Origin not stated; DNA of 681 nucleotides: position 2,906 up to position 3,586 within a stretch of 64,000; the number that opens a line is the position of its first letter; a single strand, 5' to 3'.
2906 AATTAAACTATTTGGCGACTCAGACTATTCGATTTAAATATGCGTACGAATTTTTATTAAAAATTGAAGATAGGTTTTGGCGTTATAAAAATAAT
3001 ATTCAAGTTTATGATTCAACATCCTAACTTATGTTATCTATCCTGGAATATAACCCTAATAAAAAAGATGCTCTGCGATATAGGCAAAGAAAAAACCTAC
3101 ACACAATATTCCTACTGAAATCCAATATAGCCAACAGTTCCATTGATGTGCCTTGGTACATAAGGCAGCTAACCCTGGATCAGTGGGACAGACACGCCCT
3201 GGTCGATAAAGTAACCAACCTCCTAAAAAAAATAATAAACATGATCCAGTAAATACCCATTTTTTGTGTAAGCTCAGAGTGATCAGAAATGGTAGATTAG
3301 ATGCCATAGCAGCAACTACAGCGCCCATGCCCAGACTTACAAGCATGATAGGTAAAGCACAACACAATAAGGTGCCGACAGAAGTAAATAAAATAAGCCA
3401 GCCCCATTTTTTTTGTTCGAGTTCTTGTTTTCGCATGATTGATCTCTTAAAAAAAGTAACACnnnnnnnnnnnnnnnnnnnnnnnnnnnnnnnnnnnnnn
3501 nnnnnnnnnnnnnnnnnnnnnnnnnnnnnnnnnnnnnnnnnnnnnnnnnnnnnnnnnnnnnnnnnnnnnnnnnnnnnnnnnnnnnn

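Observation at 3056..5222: Four-gene envelope-spanning thiophilic-metal cluster with no MerA/MerR: candidate novel metal uptake system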

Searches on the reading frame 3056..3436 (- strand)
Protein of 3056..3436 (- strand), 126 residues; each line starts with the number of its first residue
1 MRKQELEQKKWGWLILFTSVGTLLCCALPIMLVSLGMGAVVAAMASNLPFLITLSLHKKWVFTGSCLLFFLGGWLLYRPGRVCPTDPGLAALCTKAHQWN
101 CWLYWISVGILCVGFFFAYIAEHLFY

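Call 3: search_protein_families(library=pfam, proteins=[window:3056-3436:-], max_evalue=1)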
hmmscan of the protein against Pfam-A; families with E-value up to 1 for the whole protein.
window:3056-3436:- (126 aa): 2 families
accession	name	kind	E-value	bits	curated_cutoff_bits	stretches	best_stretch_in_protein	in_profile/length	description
PF02411.20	MerT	-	0.0028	18.1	32.9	1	19-122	18-113/116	MerT mercuric transport protein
PF02535.28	Zip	-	0.89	9.1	35.1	0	92-124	67-94/323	ZIP Zinc transporter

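Call 4: search_protein_families(library=ncbifam, proteins=[window:3056-3436:-], max_evalue=1)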
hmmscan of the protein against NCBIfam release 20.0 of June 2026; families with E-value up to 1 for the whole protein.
window:3056-3436:- (126 aa): 4 families
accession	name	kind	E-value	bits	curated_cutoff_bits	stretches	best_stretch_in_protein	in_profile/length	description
NF010314.2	PRK13751.2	equivalog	0.0065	16.6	150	1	20-125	19-115/116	mercuric ion transporter MerT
TIGR03943.1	TIGR03943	equivalog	0.085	12.2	88.8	1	58-118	14-73/221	TIGR03943 family putative permease subunit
NF045683.1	MerT_CopZ_Se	exception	0.45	9.9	375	1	14-120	18-116/235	MerT/CopZ fusion-like heavy metal transport selenoprotein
NF010306.0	PRK13743.1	equivalog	0.67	9.7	144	0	23-56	84-117/140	F-type conjugal transfer protein TrbF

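Call 10: find_homologous_proteins(query=window:3056-3436:-)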
Query window:3056-3436:- (126 aa): 443 proteins with E <= 0.001 among 450 candidates; the best 120 are listed.
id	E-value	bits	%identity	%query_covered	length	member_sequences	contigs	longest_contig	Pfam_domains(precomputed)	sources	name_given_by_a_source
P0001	6.5e-71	255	89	100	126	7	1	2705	-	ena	-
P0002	4.8e-66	239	84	100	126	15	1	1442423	-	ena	-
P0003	1.5e-64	234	84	100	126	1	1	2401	-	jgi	-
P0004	4.1e-64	233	81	100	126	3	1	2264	-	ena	-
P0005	7.4e-64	232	83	100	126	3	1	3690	-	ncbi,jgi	-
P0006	2.1e-63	230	84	100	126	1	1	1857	-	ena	-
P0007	4.7e-63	229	81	100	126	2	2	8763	-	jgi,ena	-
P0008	7.2e-63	229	82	99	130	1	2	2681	-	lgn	-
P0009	3.7e-62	226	83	100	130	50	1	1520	-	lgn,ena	-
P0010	6.4e-61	222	75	100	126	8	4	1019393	-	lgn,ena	-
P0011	5.5e-60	219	77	100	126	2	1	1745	-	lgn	-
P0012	2.5e-59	217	76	100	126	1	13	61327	-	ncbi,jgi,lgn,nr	ncbi:MAG TPA: hypothetical protein EYQ42_11280 [Thiotrichaceae bacterium]|jgi:glucose dehydrogenase|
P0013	4.3e-59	216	75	100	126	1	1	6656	-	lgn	-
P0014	1.3e-58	215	73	100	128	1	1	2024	-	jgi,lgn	jgi:hypothetical protein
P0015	2.6e-58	214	76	100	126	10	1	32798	-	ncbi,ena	-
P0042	1.2e-45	173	64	95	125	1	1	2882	PF02411.21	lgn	-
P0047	1.8e-44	169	64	99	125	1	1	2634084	-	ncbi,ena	-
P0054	1.3e-43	166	62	93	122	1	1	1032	PF02411.21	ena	-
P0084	7.9e-40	154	60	90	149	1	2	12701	PF02411.21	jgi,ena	-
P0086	1.1e-39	154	58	98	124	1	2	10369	PF02411.21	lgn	-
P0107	9.8e-39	150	57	99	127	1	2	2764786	-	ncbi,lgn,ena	-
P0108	1.1e-38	150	62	87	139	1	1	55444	PF02411.21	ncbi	-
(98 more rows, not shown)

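Call 11: find_encoding_contigs(protein=P0002, flank=7000, max_places=3)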
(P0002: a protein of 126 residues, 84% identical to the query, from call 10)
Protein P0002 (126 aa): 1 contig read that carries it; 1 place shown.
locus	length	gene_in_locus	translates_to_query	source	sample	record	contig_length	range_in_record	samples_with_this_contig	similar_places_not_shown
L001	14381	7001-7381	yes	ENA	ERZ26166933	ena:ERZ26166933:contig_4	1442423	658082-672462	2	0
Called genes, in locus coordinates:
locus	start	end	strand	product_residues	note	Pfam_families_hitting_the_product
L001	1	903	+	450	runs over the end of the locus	PF01938:TRAM (weak), PF05958:tRNA_U5-meth_tr, PF02475:TRM5-TYW2_MTfase, PF00398:RrnaAD (weak), PF13847:Methyltransf_31, PF13649:Methyltransf_25 (weak)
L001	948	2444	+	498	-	PF00496:SBP_bac_5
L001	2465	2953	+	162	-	PF03734:YkuD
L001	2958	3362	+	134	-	PF01152:Bac_globin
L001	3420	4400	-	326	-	PF03193:RsgA_GTPase, PF02421:FeoB_N (faint), PF00005:ABC_tran (faint), PF01926:MMR_HSR1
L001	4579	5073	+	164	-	-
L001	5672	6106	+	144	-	-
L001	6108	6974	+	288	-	PF13557:Phenol_MetA_deg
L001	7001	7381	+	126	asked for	-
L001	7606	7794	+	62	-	-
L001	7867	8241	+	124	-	PF18602:Rap1a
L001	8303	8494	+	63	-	-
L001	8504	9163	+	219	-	PF02163:Peptidase_M50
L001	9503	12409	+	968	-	PF00027:cNMP_binding, PF00581:Rhodanese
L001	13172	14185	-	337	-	-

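Call 12: find_encoding_contigs(protein=P0012, flank=7000, max_places=3)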
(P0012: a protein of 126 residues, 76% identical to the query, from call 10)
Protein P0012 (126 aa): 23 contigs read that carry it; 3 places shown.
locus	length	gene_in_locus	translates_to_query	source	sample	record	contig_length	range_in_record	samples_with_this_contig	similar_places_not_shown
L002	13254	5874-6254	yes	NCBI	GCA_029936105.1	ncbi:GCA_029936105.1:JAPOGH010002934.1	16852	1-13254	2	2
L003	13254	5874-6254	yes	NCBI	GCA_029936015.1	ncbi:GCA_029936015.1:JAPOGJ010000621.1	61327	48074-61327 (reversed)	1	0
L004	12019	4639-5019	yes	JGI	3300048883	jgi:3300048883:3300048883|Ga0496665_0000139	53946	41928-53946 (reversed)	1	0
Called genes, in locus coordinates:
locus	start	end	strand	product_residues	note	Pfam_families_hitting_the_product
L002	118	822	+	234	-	PF00702:Hydrolase, PF13419:HAD_2, PF13242:Hydrolase_like (weak)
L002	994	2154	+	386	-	PF13384:HTH_23 (faint), PF19575:HTH_58 (faint), PF13518:HTH_28 (faint), PF13551:HTH_29 (faint), PF13936:HTH_38, PF13565:HTH_32 (weak), PF00665:rve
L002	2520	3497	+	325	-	PF01699:Na_Ca_ex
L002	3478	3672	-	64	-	-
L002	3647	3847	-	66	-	-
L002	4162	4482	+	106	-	-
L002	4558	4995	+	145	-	PF00403:HMA (weak)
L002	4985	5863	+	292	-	PF13557:Phenol_MetA_deg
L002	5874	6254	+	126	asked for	-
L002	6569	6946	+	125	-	PF18602:Rap1a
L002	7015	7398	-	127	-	PF13610:DDE_Tnp_IS240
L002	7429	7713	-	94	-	-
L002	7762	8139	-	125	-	-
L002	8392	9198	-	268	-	-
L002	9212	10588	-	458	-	PF14793:DUF4478, PF18306:LDcluster4, PF03641:Lysine_decarbox, PF11892:PpnN_C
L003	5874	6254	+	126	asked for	-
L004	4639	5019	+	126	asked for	-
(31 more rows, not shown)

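Call 13: find_encoding_contigs(protein=P0047, flank=7000, max_places=3)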
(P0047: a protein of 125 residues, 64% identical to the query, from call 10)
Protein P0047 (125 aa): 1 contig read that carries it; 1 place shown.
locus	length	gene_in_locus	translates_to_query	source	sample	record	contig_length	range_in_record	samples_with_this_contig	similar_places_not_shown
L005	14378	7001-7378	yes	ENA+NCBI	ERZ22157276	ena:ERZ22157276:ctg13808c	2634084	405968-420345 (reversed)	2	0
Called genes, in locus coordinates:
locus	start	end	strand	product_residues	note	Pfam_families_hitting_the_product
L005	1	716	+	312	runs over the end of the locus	PF01555:N6_N4_Mtase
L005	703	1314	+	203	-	PF09195:Endonuc-BglII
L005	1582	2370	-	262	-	-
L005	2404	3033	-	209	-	PF02798:GST_N, PF13417:GST_N_3, PF13409:GST_N_2, PF00043:GST_C, PF21972:Arc1p_N_like (weak), PF13410:GST_C_2, PF14497:GST_C_3 (weak)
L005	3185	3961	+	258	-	-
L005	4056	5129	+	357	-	PF01595:CNNM, PF00571:CBS (faint)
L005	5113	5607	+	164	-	-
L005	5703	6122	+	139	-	-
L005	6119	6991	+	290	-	-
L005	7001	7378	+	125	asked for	-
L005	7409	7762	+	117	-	PF04341:DUF485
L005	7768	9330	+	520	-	PF00474:SSF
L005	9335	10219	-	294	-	PF02353:CMAS, PF13489:Methyltransf_23, PF05175:MTS (weak), PF08003:Methyltransf_9, PF08241:Methyltransf_11, PF08242:Methyltransf_12, PF13649:Methyltransf_25, PF13847:Methyltransf_31, +1 more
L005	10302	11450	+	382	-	PF04464:Glyphos_transf (faint)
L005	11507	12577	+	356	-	PF13091:PLDc_2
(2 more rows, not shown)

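Call 14: find_encoding_contigs(protein=P0107, flank=7000, max_places=3)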
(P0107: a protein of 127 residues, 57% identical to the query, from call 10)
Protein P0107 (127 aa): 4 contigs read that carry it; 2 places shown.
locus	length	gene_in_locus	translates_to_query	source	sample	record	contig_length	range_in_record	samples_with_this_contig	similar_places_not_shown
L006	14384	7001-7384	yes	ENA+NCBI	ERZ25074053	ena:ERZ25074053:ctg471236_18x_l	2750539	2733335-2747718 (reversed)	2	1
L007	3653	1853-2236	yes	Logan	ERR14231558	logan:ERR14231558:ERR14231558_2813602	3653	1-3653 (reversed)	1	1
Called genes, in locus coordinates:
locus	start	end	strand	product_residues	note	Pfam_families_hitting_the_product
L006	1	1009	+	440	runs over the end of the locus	PF00817:IMS, PF11799:IMS_C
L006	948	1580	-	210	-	PF02586:SRAP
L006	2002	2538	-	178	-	-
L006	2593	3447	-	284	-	PF13638:PIN_4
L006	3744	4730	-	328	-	PF13384:HTH_23, PF13518:HTH_28, PF13551:HTH_29 (faint), PF13565:HTH_32, PF00665:rve, PF13683:rve_3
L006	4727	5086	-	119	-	PF01527:HTH_Tnp_1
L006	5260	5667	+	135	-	PF00376:MerR, PF13411:MerR_1, PF09278:MerR-DNA-bind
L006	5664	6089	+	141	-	-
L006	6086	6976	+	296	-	PF13557:Phenol_MetA_deg (weak)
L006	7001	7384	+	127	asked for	-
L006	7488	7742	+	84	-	PF18926:DUF5676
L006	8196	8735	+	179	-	-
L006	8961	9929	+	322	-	PF06189:5-nucleotidase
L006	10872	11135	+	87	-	PF01527:HTH_Tnp_1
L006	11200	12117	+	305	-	PF13384:HTH_23 (faint), PF13518:HTH_28, PF13551:HTH_29 (faint), PF13565:HTH_32, PF00665:rve, PF13683:rve_3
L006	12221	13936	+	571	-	PF02129:Peptidase_S15, PF08530:PepX_C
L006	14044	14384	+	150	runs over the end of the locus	-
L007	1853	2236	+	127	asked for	-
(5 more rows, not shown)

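Call 18: search_solved_structures(query=window:3056-3436:-, max_evalue=10)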
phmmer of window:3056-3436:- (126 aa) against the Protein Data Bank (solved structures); distinct sequences matched with E-value up to 10: 2.
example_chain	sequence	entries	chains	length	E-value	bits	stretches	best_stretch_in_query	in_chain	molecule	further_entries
8ryz_A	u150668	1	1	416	0.81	12.9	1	73-106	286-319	selenoneine synthase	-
8k5i_A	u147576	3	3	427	0.81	12.9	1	73-106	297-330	selenoneine synthase SenA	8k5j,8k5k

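Call 22: find_related_loci(query=A1, collection=genome_contigs, flank=10000)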
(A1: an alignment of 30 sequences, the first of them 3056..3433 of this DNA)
Query A1 (125 aa) in genome_contigs; peptide patterns used: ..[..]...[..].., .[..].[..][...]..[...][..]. (x = any residue, [..] = any of these).
398 stretches matched a pattern; 370 encode a relative of the query (tblastn E <= 1e-3); the best 80 are kept; 80 distinct loci.
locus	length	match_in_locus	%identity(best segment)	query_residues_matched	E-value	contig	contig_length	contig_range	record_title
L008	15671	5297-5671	90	1-125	3e-72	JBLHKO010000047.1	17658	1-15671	MAG: Gammaproteobacteria bacterium isolate 3300054698_163 Ga0535670_0005487, whole genome shotgun sequence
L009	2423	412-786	83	1-125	2e-60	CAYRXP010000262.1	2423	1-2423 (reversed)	MAG TPA_asm: uncultured Enterobacteriaceae bacterium isolate binchicken_co61_101 genome assembly, contig: NODE_21136_len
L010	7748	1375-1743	87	3-125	8e-60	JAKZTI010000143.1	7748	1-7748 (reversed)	MAG: Gammaproteobacteria bacterium isolate Langseth_MAG_00055 Langseth_MAG_00055_000000000143, whole genome shotgun sequ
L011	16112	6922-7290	76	2-124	6e-59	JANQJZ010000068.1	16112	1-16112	MAG: Gammaproteobacteria bacterium isolate PL25a_bin.135 k99_2111736, whole genome shotgun sequence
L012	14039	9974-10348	77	1-125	2e-56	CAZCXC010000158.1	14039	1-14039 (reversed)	MAG TPA_asm: uncultured Enterobacteriaceae bacterium isolate binchicken_co244_6 genome assembly, contig: k141_3440883, w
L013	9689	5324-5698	68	1-125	5e-54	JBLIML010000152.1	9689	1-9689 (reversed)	MAG: Planctomycetota bacterium isolate 3300053785_88 Ga0535658_0020982, whole genome shotgun sequence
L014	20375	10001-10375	73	1-125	3e-51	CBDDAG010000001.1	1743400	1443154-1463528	MAG: Gammaproteobacteria bacterium isolate da2c0b02-0042-499d-be3c-6ebcc0061ba8 genome assembly, contig: contig_1, whole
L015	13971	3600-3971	62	2-125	3e-50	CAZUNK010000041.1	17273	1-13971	MAG TPA_asm: uncultured Spirochaetia bacterium isolate SRP338948_co1_45 genome assembly, contig: k141_335785, whole geno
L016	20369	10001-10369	62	3-125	8e-50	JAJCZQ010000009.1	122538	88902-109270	MAG: Deltaproteobacteria bacterium isolate OFTM105 OFTM105_8, whole genome shotgun sequence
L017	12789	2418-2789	65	2-125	1e-47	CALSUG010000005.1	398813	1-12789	MAG: uncultured Alphaproteobacteria bacterium isolate AC_MB29 genome assembly, contig: contig_22236_AC_MB29, whole genom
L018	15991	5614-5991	60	1-119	1e-45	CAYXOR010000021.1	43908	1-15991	MAG TPA_asm: uncultured Methylophilaceae bacterium isolate SRP128015_co1_168 genome assembly, contig: NODE_760_length_43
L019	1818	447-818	56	1-124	2e-44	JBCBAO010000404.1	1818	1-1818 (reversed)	MAG: Pseudomonadota bacterium isolate J06573_3 NODE_404_length_1818_cov_3.773119, whole genome shotgun sequence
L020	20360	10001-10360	57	1-120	1e-43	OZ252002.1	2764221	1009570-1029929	MAG: Gammaproteobacteria bacterium isolate d484a861-56e0-41a6-afea-df8291d130ef genome assembly, chromosome: 1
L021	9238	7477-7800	66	13-120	6e-43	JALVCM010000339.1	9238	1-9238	MAG: Thiohalobacter sp. isolate 134-614_metabat1_scaf2bin.038 134-614_scaffold_4787_c1, whole genome shotgun sequence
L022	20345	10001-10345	60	6-120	7e-43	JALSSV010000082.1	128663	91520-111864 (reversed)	MAG: Chromatiales bacterium isolate 356-308_metabat2_scaf2bin.072 356-308_scaffold_56_c1, whole genome shotgun sequence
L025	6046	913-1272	58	1-120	5e-43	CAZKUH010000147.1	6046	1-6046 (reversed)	MAG TPA_asm: uncultured Enterobacterales bacterium isolate SRP216583_co2_82 genome assembly, contig: NODE_11525_length_6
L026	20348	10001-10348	59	5-120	2e-42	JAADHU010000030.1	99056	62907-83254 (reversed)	MAG: Gammaproteobacteria bacterium isolate M_MetaBat.209 contig-127_69, whole genome shotgun sequence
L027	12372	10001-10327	61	12-120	2e-42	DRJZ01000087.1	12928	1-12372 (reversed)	MAG TPA_asm: Acidiferrobacteraceae bacterium isolate HyVt-429 HyVt-429_k95_31367, whole genome shotgun sequence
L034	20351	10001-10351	57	4-120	8e-42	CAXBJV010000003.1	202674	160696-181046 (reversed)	MAG TPA_asm: uncultured Woeseiaceae bacterium isolate ERR2762122_metabat2_19 genome assembly, contig: ERZ3421826.132, wh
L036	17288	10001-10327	62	12-120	1e-41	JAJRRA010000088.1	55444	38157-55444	MAG: Gammaproteobacteria bacterium isolate Dive100_bin2.37 k141_1055507, whole genome shotgun sequence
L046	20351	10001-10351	60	4-120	2e-41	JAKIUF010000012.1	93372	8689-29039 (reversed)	MAG: Gammaproteobacteria bacterium isolate D100SM.bin.11 NODE_83_length_93372_cov_5.865441, whole genome shotgun sequenc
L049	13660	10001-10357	56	2-120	9e-41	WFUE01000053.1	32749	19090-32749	MAG: Lysobacterales bacterium isolate S139_57 k151_222130, whole genome shotgun sequence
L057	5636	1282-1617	62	12-123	3e-40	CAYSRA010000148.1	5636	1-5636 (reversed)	MAG TPA_asm: uncultured Thiohalobacter sp. isolate binchicken_co64_45 genome assembly, contig: NODE_9699_length_5636_cov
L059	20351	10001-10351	57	4-120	3e-40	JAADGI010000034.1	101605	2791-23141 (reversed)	MAG: Gammaproteobacteria bacterium isolate M_MetaBat.112 contig-127_150, whole genome shotgun sequence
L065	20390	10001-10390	55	1-120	2e-39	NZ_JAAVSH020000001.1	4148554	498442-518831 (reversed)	Endosymbiont of Lamellibrachia barhami isolate D756_A12_LB11 HiC_scaffold_1, whole genome shotgun sequence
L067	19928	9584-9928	55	6-120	3e-39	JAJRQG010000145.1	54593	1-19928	MAG: Gammaproteobacteria bacterium isolate Dive100_bin10.39 k141_1116135, whole genome shotgun sequence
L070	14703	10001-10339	62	8-119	1e-39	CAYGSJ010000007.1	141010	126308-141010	MAG TPA_asm: uncultured Micavibrio sp. isolate ERP117304_co2_85 genome assembly, contig: NODE_120_length_141010_cov_20.6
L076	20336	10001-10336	60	9-120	3e-39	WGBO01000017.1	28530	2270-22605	MAG: Gammaproteobacteria bacterium isolate S144_26 k151_188695, whole genome shotgun sequence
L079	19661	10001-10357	51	2-120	9e-39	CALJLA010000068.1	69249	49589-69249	MAG TPA_asm: uncultured proteobacterium isolate SRR7515930_bin.63_CONCOCT_v1.1_MAG genome assembly, contig: ERZ869936.20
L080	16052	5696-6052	55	2-120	8e-39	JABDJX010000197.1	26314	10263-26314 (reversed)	MAG: Silicimonas sp. isolate SS_bin_34 k127_2450116, whole genome shotgun sequence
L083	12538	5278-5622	57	6-120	2e-38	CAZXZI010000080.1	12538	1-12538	MAG TPA_asm: uncultured Ectothiorhodospiraceae bacterium isolate binchicken_co253_195 genome assembly, contig: NODE_3467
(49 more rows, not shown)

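Call 25: search_protein_families(library=pfam, proteins=[L034:10405-10719:+, L034:10719-11618:+, L034:12041-12439:+, L046:11010-12314:+, L022:10415-12067:+, L049:10751-12430:+, L076:10601-12061:+, L065:10457-10768:+, L065:10765-11484:+, L083:5936-7264:+], max_evalue=0.001)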
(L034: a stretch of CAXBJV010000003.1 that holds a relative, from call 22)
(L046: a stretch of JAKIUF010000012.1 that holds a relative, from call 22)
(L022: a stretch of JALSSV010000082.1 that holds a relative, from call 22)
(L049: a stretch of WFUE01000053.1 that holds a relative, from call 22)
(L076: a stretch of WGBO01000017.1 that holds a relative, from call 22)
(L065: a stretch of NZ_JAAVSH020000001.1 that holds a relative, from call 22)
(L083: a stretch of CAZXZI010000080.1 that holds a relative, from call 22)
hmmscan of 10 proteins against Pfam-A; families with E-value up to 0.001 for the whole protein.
L034:10405-10719:+ (104 aa): 1 family
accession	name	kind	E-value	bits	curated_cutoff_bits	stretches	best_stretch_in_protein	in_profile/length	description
PF00403.32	HMA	-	6.5e-13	49.3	24.8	1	34-92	4-61/62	Heavy-metal-associated domain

L034:10719-11618:+ (299 aa): 1 family
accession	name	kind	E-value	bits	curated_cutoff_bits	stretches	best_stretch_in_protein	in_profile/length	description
PF13557.12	Phenol_MetA_deg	-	1.3e-12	48.7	22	1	61-264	22-212/242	Putative MetA-pathway of phenol degradation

L034:12041-12439:+ (132 aa): 3 families
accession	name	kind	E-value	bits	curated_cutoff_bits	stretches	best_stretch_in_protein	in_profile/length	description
PF13411.12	MerR_1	-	6.4e-21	74.7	21.6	1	4-71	1-67/69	MerR HTH family regulatory protein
PF09278.17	MerR-DNA-bind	-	3.4e-18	66.5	25.4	1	48-109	2-63/65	MerR, DNA binding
PF00376.29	MerR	-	1.5e-16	60.3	28.2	1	6-42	2-38/38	MerR family regulatory protein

L046:11010-12314:+ (434 aa): 1 family
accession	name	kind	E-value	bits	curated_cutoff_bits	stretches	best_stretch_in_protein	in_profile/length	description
PF02683.22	DsbD_TM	-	1.9e-14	53.9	27.1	1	225-429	6-217/219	Cytochrome C biogenesis protein transmembrane domain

L022:10415-12067:+ (550 aa): 0 families

L049:10751-12430:+ (559 aa): 2 families
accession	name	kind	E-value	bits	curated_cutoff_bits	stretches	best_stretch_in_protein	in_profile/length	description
PF00999.27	Na_H_Exchanger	-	2.1e-41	142.5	26.2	1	9-351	3-371/375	Sodium/hydrogen exchanger, transmembrane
PF02254.24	TrkA_N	-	1.9e-14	54.4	23.8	1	390-507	1-115/116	TrkA-N domain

L076:10601-12061:+ (486 aa): 8 families
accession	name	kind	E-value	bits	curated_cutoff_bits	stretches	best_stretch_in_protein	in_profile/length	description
PF07992.20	Pyr_redox_2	-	7.4e-67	226.2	26.1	1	25-343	2-291/291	Pyridine nucleotide-disulphide oxidoreductase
PF02852.28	Pyr_redox_dim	-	4.9e-32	110.9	25.3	1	362-468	1-107/110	Pyridine nucleotide-disulphide oxidoreductase, dimerisation domain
PF13738.12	Pyr_redox_3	-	7.6e-15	55.4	30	1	152-327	119-305/305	Pyridine nucleotide-disulphide oxidoreductase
PF00070.33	Pyr_redox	-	1.6e-14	54.6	22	1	197-268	1-74/82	Pyridine nucleotide-disulphide oxidoreductase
PF12831.13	FAD_oxidored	-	2.9e-07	30.6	27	1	26-69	2-45/416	FAD dependent oxidoreductase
PF13241.12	NAD_binding_7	-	5.8e-05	24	22.1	0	197-231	9-41/104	Putative NAD(P)-binding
PF13434.12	Lys_Orn_oxgnase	-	7.9e-05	22.4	21.3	1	142-221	132-214/339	L-lysine 6-monooxygenase/L-ornithine 5-monooxygenase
PF03486.20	HI0933_like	-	8.8e-05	22.5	50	0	236-288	110-164/244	HI0933-like protein Rossmann domain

L065:10457-10768:+ (103 aa): 1 family
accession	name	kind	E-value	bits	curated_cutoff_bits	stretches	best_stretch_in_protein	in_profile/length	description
PF00403.32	HMA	-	6.6e-09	36.5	24.8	1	29-89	2-61/62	Heavy-metal-associated domain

L065:10765-11484:+ (239 aa): 0 families

L083:5936-7264:+ (442 aa): 1 family
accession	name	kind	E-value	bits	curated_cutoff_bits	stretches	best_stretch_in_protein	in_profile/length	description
PF02683.22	DsbD_TM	-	2.1e-16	60.3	27.1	1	225-429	6-215/219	Cytochrome C biogenesis protein transmembrane domain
